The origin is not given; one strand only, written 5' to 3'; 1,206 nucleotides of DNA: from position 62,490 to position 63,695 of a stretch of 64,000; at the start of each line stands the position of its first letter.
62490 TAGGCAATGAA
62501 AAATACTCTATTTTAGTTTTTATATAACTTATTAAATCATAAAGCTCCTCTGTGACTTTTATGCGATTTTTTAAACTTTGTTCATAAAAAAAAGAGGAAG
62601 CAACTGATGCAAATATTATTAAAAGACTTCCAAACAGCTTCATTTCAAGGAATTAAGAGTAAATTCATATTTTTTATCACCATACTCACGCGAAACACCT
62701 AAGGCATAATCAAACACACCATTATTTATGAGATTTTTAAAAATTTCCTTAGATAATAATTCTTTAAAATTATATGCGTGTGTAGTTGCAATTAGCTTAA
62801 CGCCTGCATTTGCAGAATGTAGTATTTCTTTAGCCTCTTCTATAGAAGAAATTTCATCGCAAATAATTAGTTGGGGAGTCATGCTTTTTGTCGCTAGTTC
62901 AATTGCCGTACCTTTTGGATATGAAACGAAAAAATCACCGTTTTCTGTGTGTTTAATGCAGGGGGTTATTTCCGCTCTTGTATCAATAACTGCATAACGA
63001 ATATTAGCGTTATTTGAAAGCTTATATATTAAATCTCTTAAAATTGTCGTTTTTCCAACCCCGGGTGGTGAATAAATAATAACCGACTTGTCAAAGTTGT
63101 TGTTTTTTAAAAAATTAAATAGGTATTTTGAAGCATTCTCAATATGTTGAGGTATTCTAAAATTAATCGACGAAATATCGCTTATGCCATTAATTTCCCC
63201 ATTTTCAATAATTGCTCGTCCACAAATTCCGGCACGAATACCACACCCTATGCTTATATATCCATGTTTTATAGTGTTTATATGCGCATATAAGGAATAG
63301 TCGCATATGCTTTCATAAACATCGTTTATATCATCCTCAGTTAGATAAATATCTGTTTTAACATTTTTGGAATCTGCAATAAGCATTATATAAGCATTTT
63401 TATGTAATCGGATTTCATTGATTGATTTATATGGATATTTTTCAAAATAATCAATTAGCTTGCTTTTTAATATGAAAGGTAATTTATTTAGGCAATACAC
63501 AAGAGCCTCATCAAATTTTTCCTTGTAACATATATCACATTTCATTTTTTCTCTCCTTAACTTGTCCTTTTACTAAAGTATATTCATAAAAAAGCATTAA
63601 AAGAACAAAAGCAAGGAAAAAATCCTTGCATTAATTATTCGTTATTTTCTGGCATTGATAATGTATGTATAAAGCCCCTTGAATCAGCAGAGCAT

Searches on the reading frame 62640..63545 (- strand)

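Call 30: search_protein_families(library=ncbifam, proteins=[window:62640-63545:-], max_evalue=0.01)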
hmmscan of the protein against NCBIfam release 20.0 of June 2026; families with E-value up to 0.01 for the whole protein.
window:62640-63545:- (301 aa): 8 families
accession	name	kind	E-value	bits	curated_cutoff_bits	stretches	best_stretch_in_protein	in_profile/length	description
TIGR02858.1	spore_III_AA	equivalog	1.9e-55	188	281.3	1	43-289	1-262/272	stage III sporulation protein AA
TIGR02928.1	TIGR02928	subfamily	5.5e-05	22.2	181.3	1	133-183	22-71/366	orc1/cdc6 family replication initiation protein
NF041000.1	ATPase_ComGA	equivalog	0.0001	21.4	300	1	155-264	131-239/267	competence type IV pilus ATPase ComGA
NF003229.0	PRK04195.1-5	equivalog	0.0022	16.7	280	1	139-171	30-63/413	replication factor C large subunit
NF010248.0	PRK13695.1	equivalog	0.003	17.3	156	0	155-180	6-32/180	NTPase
NF008457.0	PRK11331.1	equivalog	0.0058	15.4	637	0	145-179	187-221/459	5-methylcytosine-specific restriction enzyme subunit McrB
TIGR04352.1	HprK_rel_A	equivalog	0.0061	15.7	200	0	188-269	171-250/280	HprK-related kinase A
NF003226.0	PRK04195.1-1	equivalog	0.008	15.2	588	0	139-173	27-61/405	replication factor C large subunit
